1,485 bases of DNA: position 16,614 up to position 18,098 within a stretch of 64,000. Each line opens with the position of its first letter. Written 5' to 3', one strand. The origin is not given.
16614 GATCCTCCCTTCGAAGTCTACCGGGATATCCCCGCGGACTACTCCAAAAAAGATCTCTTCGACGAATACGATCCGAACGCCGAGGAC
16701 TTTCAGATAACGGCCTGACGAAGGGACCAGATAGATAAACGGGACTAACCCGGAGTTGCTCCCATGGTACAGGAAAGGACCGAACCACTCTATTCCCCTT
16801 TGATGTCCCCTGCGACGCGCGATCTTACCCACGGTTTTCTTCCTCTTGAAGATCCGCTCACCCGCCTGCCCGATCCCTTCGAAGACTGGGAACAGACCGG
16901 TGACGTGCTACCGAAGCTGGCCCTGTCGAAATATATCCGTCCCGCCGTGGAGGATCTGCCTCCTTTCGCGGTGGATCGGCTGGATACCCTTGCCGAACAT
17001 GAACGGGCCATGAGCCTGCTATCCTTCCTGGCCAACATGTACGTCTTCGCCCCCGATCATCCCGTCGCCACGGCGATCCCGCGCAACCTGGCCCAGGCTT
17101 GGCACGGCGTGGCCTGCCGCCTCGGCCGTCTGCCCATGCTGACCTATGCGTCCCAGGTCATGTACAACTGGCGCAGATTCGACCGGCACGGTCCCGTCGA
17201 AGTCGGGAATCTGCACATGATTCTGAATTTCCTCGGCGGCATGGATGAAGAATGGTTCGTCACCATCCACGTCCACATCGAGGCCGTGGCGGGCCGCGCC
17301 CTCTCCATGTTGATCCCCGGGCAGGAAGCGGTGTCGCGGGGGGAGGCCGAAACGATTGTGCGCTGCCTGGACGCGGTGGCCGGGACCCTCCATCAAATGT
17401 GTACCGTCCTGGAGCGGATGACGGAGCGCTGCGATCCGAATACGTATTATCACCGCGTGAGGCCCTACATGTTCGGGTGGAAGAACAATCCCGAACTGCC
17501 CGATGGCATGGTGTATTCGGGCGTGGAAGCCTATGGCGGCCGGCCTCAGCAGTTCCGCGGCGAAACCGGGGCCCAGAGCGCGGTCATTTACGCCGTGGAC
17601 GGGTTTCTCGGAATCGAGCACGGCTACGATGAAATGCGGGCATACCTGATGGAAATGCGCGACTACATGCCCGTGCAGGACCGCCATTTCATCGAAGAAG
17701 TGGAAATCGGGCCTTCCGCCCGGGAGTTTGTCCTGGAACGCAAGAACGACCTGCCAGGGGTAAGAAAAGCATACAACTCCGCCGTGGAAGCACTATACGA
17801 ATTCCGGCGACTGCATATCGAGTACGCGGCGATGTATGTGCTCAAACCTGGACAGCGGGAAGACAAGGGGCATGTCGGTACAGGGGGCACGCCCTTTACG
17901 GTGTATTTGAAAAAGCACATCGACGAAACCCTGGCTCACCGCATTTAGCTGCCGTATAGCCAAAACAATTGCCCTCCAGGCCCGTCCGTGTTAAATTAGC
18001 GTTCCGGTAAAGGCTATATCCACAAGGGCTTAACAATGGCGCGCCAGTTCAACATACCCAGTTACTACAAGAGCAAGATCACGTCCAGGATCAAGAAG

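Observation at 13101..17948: Bacterial indoleamine 2,3-dioxygenase homologue in a four-gene cluster with DUF362, MmsA and a Gfo/Idh/MocA oxidoreductase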

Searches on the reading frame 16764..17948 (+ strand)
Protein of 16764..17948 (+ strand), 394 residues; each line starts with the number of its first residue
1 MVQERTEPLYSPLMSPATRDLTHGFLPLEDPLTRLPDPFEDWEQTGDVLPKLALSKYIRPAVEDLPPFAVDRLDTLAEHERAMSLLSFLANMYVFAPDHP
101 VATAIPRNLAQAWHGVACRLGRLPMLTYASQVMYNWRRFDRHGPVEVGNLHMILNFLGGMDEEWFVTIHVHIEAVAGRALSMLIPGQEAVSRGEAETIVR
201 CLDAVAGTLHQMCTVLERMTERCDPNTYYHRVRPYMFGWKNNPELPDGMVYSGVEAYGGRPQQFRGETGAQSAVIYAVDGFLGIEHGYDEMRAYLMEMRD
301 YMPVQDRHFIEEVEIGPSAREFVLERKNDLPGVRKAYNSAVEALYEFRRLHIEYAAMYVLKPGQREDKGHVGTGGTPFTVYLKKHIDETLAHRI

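Call 3: search_protein_families(library=pfam, proteins=[window:16764-17948:+], max_evalue=0.01)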
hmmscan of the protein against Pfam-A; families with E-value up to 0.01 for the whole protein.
window:16764-17948:+ (394 aa): 1 family
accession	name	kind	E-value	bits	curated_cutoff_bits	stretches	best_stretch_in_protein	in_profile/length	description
PF01231.23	IDO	-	9.3e-95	318.2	26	1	22-390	10-410/412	Indoleamine 2,3-dioxygenase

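Call 4: search_protein_families(library=ncbifam, proteins=[window:16764-17948:+], max_evalue=0.01)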
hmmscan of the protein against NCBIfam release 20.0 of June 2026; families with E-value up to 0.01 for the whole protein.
window:16764-17948:+ (394 aa): 0 families

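Call 8: find_homologous_proteins(query=window:16764-17945:+, max_evalue=0.00001)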
Query window:16764-17945:+ (394 aa): 6954 proteins with E <= 0.00001 among 8000 candidates; the best 120 are listed.
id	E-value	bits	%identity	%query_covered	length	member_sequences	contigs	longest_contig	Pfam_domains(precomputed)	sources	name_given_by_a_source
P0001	4.9e-249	844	92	100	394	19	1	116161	PF01231.24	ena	-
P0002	1.8e-238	809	88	100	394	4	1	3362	PF01231.24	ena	-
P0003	3.8e-238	808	88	100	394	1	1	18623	PF01231.24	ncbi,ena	-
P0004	1.6e-236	803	87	100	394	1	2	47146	PF01231.24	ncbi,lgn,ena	-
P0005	3.8e-236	802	88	100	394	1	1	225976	PF01231.24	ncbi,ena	-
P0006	4.9e-236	801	86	100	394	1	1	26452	PF01231.24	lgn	-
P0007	8.5e-236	801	87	100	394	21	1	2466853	PF01231.24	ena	-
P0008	1.4e-235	800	87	100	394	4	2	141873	PF01231.24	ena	-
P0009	7.2e-233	791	86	100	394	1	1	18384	PF01231.24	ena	-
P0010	3.5e-232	789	86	100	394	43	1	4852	PF01231.24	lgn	-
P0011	1.1e-231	787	86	100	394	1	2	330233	PF01231.24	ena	-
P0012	2.1e-231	786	85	100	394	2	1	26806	PF01231.24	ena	-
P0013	3.9e-231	785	85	100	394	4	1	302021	PF01231.24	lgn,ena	-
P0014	5.4e-231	785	85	100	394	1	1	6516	PF01231.24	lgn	-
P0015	5.9e-231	785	85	100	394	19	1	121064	PF01231.24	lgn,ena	-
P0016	1.8e-230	783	85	100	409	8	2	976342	PF01231.24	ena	-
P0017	7.0e-230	781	85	100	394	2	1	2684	PF01231.24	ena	-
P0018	1.5e-229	780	85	100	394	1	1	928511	PF01231.24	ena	-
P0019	5.2e-229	778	85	100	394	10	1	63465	PF01231.24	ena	-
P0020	5.6e-229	778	84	100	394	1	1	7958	PF01231.24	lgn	-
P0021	1.5e-228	777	85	100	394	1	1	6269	PF01231.24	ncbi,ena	-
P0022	2.2e-228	776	85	100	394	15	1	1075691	PF01231.24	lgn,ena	-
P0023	1.5e-227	773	84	100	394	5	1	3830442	PF01231.24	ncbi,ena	-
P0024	8.6e-226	768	84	100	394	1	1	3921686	PF01231.24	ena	-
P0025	6.8e-221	752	82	100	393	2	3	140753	PF01231.24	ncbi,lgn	-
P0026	1.7e-210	717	79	100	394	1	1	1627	PF01231.24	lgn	-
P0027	4.7e-207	706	77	100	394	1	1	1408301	PF01231.24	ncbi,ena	-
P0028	1.4e-192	658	73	98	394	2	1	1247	PF01231.24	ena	-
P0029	3.7e-180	617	68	99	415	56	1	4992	PF01231.24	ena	-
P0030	4.3e-169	581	64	98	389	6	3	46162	PF01231.24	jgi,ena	jgi:indoleamine 2,3-dioxygenase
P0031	3.0e-167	575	66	96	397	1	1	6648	PF01231.24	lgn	-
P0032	6.3e-167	574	66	97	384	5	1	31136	PF01231.24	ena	-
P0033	2.4e-164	565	64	97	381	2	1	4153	PF01231.24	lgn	-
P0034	3.7e-164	565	66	96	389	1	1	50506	PF01231.24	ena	-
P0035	6.8e-164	564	65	95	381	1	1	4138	PF01231.24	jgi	-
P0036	2.7e-163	562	65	95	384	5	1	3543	PF01231.24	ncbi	-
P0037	9.2e-159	547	64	95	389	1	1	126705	PF01231.24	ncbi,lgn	ncbi:MAG: hypothetical protein AAF702_13215 [Chloroflexota bacterium]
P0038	1.3e-156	540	63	95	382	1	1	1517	PF01231.24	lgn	-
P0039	8.8e-156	537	62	95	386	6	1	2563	PF01231.24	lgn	-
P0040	1.1e-154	534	63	95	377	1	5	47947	PF01231.24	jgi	jgi:indoleamine 2,3-dioxygenase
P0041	1.9e-154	533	61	95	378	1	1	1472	PF01231.24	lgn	-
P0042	3.9e-154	532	61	95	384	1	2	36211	PF01231.24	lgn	-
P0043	5.5e-154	531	61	96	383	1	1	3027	PF01231.24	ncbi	-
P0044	6.4e-154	531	63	95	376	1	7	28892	PF01231.24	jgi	jgi:indoleamine 2,3-dioxygenase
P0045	8.4e-154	531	62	95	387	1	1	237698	PF01231.24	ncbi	ncbi:MAG: hypothetical protein R3A44_26890 [Caldilineaceae bacterium]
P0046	1.9e-153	530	64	95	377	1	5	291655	PF01231.24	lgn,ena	-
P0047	2.0e-153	529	61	95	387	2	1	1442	PF01231.24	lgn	-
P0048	2.5e-153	529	61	96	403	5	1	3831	PF01231.24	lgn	-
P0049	6.2e-153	528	64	95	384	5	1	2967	PF01231.24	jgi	jgi:indoleamine 2,3-dioxygenase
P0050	9.1e-153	527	61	95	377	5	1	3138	PF01231.24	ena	-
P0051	1.1e-152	527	62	96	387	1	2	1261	PF01231.24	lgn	-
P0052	3.1e-152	525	61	95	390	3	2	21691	PF01231.24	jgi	-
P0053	4.0e-152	525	61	96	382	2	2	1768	PF01231.24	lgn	-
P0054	7.8e-152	524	61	95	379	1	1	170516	PF01231.24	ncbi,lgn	ncbi:MAG: hypothetical protein U0175_18655 [Caldilineaceae bacterium]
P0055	1.0e-151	524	61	95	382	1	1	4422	PF01231.24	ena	-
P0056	1.1e-151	524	61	95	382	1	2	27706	PF01231.24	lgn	-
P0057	5.5e-151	521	61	95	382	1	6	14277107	PF01231.24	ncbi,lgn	ncbi:MAG: hypothetical protein R3C14_54030 [Caldilineaceae bacterium]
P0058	9.7e-151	521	61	95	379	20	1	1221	PF01231.24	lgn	-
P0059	9.9e-150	517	62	95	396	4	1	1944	PF01231.24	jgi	-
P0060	1.6e-149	517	60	97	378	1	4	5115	PF01231.24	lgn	-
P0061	2.9e-149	516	59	96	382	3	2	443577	PF01231.24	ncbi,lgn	ncbi:MAG: hypothetical protein R3E79_08610 [Caldilineaceae bacterium]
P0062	2.3e-148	513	60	95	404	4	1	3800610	PF01231.24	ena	-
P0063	2.5e-148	513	60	95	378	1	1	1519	PF01231.24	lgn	-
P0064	4.3e-146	505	59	95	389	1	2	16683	PF01231.24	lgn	-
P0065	6.4e-146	505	59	95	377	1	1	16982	PF01231.24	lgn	-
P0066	1.0e-145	504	58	97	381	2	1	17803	PF01231.24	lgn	-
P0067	4.2e-143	495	60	92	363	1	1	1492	PF01231.24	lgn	-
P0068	1.3e-142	494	61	95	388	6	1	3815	PF01231.24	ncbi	-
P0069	9.7e-142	491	57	96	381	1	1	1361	PF01231.24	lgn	-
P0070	1.9e-141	490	58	93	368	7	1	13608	PF01231.24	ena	-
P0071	3.8e-141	489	58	96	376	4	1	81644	PF01231.24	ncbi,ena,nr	ncbi:MAG: hypothetical protein QNJ45_05140 [Ardenticatenaceae bacterium]|nr:hypothetical protein [Ar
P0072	2.2e-140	486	56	97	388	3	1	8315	PF01231.24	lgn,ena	-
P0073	2.9e-139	483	59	95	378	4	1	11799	PF01231.24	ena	-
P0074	5.8e-138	478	56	96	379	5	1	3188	PF01231.24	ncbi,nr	ncbi:MAG: hypothetical protein KDE34_17095 [Anaerolineales bacterium]|nr:hypothetical protein [Anaer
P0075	7.6e-136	472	56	96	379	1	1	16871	PF01231.24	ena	-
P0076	1.7e-134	467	60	88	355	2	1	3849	PF01231.24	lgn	-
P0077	2.0e-134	467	56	97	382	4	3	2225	PF01231.24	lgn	-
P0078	3.8e-134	466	56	95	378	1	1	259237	PF01231.24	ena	-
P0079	4.7e-134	466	55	96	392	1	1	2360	PF01231.24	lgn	-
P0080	9.3e-134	465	55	96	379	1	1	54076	PF01231.24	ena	-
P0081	1.8e-133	464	54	96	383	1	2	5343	PF01231.24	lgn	-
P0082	1.1e-131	458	55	94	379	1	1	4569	PF01231.24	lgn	-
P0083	2.6e-131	457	64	79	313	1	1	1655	PF01231.24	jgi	jgi:indoleamine 2,3-dioxygenase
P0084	4.6e-131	456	55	95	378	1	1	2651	PF01231.24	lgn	-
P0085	2.3e-130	453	56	94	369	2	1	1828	PF01231.24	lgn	-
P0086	3.1e-130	453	56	96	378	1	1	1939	PF01231.24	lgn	-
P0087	3.5e-130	453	55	95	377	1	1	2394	PF01231.24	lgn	-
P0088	2.1e-129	450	54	96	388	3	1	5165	PF01231.24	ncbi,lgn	-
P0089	5.1e-129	449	55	95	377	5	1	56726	PF01231.24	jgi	jgi:indoleamine 2,3-dioxygenase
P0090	3.7e-128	446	56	95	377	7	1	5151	PF01231.24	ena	-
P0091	4.4e-128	446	56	94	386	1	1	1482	PF01231.24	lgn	-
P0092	1.3e-127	444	55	94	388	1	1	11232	PF01231.24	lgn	-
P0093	1.3e-127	444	55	96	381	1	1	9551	PF01231.24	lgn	-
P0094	1.8e-127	444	56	92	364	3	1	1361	PF01231.24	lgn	-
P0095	2.8e-127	443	56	94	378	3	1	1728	PF01231.24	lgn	-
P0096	1.2e-126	441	55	94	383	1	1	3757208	PF01231.24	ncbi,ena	-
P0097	1.6e-125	438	51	94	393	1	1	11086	PF01231.24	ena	-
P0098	4.7e-125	436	54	96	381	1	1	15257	PF01231.24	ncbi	-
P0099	9.0e-125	435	55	94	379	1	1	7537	PF01231.24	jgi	jgi:indoleamine 2,3-dioxygenase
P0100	1.4e-124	434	55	94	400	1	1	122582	PF01231.24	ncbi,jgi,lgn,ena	-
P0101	5.3e-124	433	53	94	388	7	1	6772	PF01231.24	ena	-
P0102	6.9e-124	432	54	94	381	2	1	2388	PF01231.24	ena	-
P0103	2.4e-123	430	53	95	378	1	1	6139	PF01231.24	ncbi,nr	ncbi:MAG: hypothetical protein KDE19_06435 [Caldilineaceae bacterium]|nr:hypothetical protein [Caldi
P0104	2.8e-123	430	52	95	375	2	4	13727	PF01231.24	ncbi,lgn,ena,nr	ncbi:MAG: hypothetical protein KDJ65_22080 [Anaerolineae bacterium]|nr:hypothetical protein [Anaerol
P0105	3.2e-123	430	55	95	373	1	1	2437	PF01231.24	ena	-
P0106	3.2e-123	430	51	99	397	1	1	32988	PF01231.24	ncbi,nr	ncbi:MAG: indoleamine 2,3-dioxygenase [Ardenticatenia bacterium]|nr:indoleamine 2,3-dioxygenase [Ard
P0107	4.4e-123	429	52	95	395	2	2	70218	PF01231.24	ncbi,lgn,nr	ncbi:MAG: hypothetical protein GTN74_03375 [Proteobacteria bacterium]|nr:hypothetical protein [Pseud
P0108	1.0e-122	428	51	95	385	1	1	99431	PF01231.24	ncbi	-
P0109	2.9e-122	427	52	97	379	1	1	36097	PF01231.24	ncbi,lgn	-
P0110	5.5e-122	426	53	96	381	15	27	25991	PF01231.24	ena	-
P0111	2.1e-121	424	52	94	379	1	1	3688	PF01231.24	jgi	-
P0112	6.6e-121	422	53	95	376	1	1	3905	PF01231.24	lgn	-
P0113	9.7e-121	422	51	98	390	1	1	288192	PF01231.24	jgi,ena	-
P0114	1.5e-120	421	51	95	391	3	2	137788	PF01231.24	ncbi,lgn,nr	ncbi:MAG: hypothetical protein GTN81_14435 [Proteobacteria bacterium]|nr:hypothetical protein [Pseud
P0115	1.7e-120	421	52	95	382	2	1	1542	PF01231.24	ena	-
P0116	1.8e-120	421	51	95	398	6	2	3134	PF01231.24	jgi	jgi:indoleamine 2,3-dioxygenase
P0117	2.0e-120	421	52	95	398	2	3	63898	PF01231.24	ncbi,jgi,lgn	ncbi:MAG: hypothetical protein AB1671_26705 [Thermodesulfobacteriota bacterium]|jgi:indoleamine 2,3-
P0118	2.2e-120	421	51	95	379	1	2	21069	PF01231.24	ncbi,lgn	-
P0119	2.2e-120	421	54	94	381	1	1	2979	PF01231.24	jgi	jgi:indoleamine 2,3-dioxygenase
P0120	2.6e-120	420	51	98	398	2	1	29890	PF01231.24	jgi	jgi:indoleamine 2,3-dioxygenase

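Call 10: find_related_loci(query=A1, collection=genome_contigs, flank=10000)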
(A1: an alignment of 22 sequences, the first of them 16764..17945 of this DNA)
Query A1 (394 aa) in genome_contigs; peptide patterns used: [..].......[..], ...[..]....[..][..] (x = any residue, [..] = any of these).
600 stretches matched a pattern (row limit reached: there are more); 592 encode a relative of the query (tblastn E <= 1e-3); the best 80 are kept; 80 distinct loci.
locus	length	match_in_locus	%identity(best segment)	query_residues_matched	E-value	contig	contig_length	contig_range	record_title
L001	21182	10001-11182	92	1-394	0e+0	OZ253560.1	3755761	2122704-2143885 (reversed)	MAG: bacterium isolate 97c2cdc3-07c5-4390-9168-6b920e0bec44 genome assembly, chromosome: 1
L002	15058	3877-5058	86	1-394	0e+0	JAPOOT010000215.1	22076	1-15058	MAG: Gemmatimonadetes bacterium isolate APA_bin_41 c_000000030806, whole genome shotgun sequence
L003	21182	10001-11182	84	1-394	0e+0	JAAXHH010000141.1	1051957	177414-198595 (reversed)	MAG: Candidatus Latescibacterota bacterium isolate Plut_88884 unfiltered_Plut_88884_genomic_contig_92112, whole genome s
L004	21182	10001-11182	85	1-394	0e+0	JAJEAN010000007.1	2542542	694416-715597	MAG: Candidatus Latescibacterota bacterium isolate jk18x7bins.54 k141_2599900, whole genome shotgun sequence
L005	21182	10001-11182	84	1-394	0e+0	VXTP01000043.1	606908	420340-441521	MAG: Gemmatimonadetes bacterium isolate SB0665_bin_8 NODE_2_length_606908_cov_12.920945, whole genome shotgun sequence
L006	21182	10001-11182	84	1-394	0e+0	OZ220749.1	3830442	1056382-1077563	MAG: bacterium isolate 072a604d-d951-4d4f-bb27-b5f30d89a258 genome assembly, chromosome: 1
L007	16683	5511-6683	68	4-394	0e+0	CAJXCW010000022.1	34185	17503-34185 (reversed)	TPA_asm: uncultured bacterium isolate ERR599008_bin.45_MetaBAT_v2.12.1_MAG genome assembly, contig: NODE_1151_length_341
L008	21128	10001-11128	65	19-394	7e-168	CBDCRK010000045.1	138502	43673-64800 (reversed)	MAG: uncultured Candidatus Binatia bacterium isolate c14ce093-c1b4-4a9f-a633-4da5294aefe4 genome assembly, contig: conti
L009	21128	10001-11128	64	19-394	2e-163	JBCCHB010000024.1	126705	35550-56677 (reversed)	MAG: Chloroflexota bacterium isolate P01_B01_bin.57 k141_3810058_length_126705_cov_47.5656, whole genome shotgun sequenc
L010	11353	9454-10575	64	19-394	7e-159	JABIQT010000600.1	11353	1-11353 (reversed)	MAG: Candidatus Latescibacterota bacterium isolate SI072_bin148 k141_311212, whole genome shotgun sequence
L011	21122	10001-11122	61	19-392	8e-155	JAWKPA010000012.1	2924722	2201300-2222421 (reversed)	MAG: Chloroflexota bacterium isolate BC3.16 BC3.16.fa-12, whole genome shotgun sequence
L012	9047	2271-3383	55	21-392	5e-129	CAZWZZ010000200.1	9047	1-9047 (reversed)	MAG TPA_asm: uncultured Caldilineaceae bacterium isolate binchicken_co15_113 genome assembly, contig: NODE_6103_length_9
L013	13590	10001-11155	51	6-394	1e-126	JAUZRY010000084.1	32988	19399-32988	MAG: Ardenticatenia bacterium isolate Faavne_M6_B1 Faavne_M6_B1-contig_4096_pilon, whole genome shotgun sequence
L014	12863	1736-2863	52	20-394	9e-126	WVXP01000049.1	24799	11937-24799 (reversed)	MAG: Proteobacteria bacterium isolate CS1-C027 C_merged_R1_(paired)_contig_11257, whole genome shotgun sequence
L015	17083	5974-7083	52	24-392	9e-122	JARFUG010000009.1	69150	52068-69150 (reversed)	MAG: Desulfuromonadales bacterium isolate QDN-W04B-4228_sbin_13 NODE_343_length_69150_cov_26.113178, whole genome shotgu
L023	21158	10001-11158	46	9-392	2e-115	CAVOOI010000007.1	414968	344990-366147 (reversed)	MAG: uncultured proteobacterium isolate MFD10064.bin.3.50 genome assembly, contig: contig_16501, whole genome shotgun se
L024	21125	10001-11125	50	19-394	2e-115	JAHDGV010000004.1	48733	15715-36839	MAG: Chloroflexota bacterium isolate MAG-54 RZ_1962, whole genome shotgun sequence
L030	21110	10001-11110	51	24-394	4e-114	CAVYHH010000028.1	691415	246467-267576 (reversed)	MAG: uncultured Acidobacteriota bacterium isolate MFD05377.bin.1.97 genome assembly, contig: contig_86786, whole genome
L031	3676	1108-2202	50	24-389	3e-116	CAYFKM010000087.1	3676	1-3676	MAG TPA_asm: uncultured Candidatus Nanopelagicus sp. isolate ERP107066_co1_111 genome assembly, contig: NODE_42037_lengt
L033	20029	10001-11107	46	20-389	3e-114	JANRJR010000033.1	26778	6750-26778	MAG: Gammaproteobacteria bacterium isolate bins.196 k141_95562, whole genome shotgun sequence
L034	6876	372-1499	49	20-394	8e-114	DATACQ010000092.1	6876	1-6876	MAG TPA_asm: Candidatus Binatia bacterium isolate SMAG_U6728 k141_666743, whole genome shotgun sequence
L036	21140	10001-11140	49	14-394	4e-113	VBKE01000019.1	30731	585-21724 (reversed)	MAG: Deltaproteobacteria bacterium isolate DP_1 14_1009_09_30cm_scaffold_560, whole genome shotgun sequence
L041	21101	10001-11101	47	24-389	3e-112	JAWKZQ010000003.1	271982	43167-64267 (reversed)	MAG: Pseudomonadales bacterium isolate AC1.3 AC1.3.fa-3, whole genome shotgun sequence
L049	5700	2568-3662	47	24-389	1e-111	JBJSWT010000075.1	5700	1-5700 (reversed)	MAG: Actinomycetes bacterium isolate samp_4435_VAMB_975 samp_4435_319994, whole genome shotgun sequence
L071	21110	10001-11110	47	24-394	7e-108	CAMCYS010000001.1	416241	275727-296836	MAG: Bifidobacterium breve isolate MiE-22jul19-154 genome assembly, contig: MiE-22jul19-C3, whole genome shotgun sequenc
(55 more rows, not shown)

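Call 17: search_protein_families(library=pfam, proteins=[L030:8113-9666:-, L030:11145-12047:+, L030:12188-13144:+, L034:2276-3196:-, L024:8544-9386:+, L024:9433-9987:+, L024:11287-12321:-, L030:6873-7916:-, L031:2315-3040:+, L049:762-2387:+], max_evalue=0.0001)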
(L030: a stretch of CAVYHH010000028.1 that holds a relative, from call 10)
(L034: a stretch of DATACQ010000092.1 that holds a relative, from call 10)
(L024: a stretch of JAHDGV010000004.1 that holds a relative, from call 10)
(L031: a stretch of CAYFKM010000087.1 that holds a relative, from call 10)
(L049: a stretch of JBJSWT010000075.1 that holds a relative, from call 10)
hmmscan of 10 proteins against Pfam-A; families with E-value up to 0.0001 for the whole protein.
L030:8113-9666:- (517 aa): 1 family
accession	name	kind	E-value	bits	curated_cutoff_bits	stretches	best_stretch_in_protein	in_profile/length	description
PF00171.27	Aldedh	-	1.2e-174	581.7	23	1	35-500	1-460/461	Aldehyde dehydrogenase family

L030:11145-12047:+ (300 aa): 1 family
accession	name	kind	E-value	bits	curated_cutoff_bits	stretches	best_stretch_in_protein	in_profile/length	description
PF02163.28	Peptidase_M50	-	4.6e-17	62.5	27.2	2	135-196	159-220/221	Peptidase family M50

L030:12188-13144:+ (318 aa): 0 families

L034:2276-3196:- (306 aa): 3 families
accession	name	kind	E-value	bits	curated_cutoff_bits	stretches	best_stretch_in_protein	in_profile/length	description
PF02737.24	3HCDH_N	-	3e-48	164.6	22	1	7-191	1-179/180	3-hydroxyacyl-CoA dehydrogenase, NAD binding domain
PF00725.27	3HCDH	-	1.8e-25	89.7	22.1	1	194-286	1-95/97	3-hydroxyacyl-CoA dehydrogenase, C-terminal domain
PF03446.21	NAD_binding_2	-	4.2e-05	24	21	0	7-74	1-43/161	NAD binding domain of 6-phosphogluconate dehydrogenase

L024:8544-9386:+ (280 aa): 1 family
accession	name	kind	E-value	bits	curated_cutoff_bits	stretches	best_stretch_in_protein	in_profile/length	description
PF05681.19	Fumerase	-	2.2e-105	352.3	25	1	14-278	3-269/270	Fumarate hydratase (Fumerase)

L024:9433-9987:+ (184 aa): 1 family
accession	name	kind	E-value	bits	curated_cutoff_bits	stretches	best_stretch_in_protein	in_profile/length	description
PF05683.17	Fumerase_C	-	6.2e-57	192.7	22.2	1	8-174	34-203/205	Fumarase C-terminus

L024:11287-12321:- (344 aa): 1 family
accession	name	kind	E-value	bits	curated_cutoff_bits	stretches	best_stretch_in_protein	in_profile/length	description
PF00246.29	Peptidase_M14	-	2.1e-16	60.8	21.6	1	102-307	22-248/286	Zinc carboxypeptidase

L030:6873-7916:- (347 aa): 1 family
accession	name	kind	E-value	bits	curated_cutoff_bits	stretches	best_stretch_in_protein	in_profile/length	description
PF01628.27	HrcA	-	8.7e-48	163.6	22.2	1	108-330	1-215/215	HrcA protein C terminal domain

L031:2315-3040:+ (241 aa): 2 families
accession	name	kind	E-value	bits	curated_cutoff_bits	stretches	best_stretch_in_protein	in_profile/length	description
PF24481.2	CT398_CC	-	5e-39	134.4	27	1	14-193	1-180/180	CT398-like coiled coil hairpin domain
PF02591.20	Zn_ribbon_9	-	5.7e-07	30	29.1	1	204-238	1-33/33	C4-type zinc ribbon domain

L049:762-2387:+ (541 aa): 1 family
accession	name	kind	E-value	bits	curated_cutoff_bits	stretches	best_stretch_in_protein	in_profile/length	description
PF00118.29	Cpn60_TCP1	-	9.3e-79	265.8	34.3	1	22-524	1-490/490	TCP-1/cpn60 chaperonin family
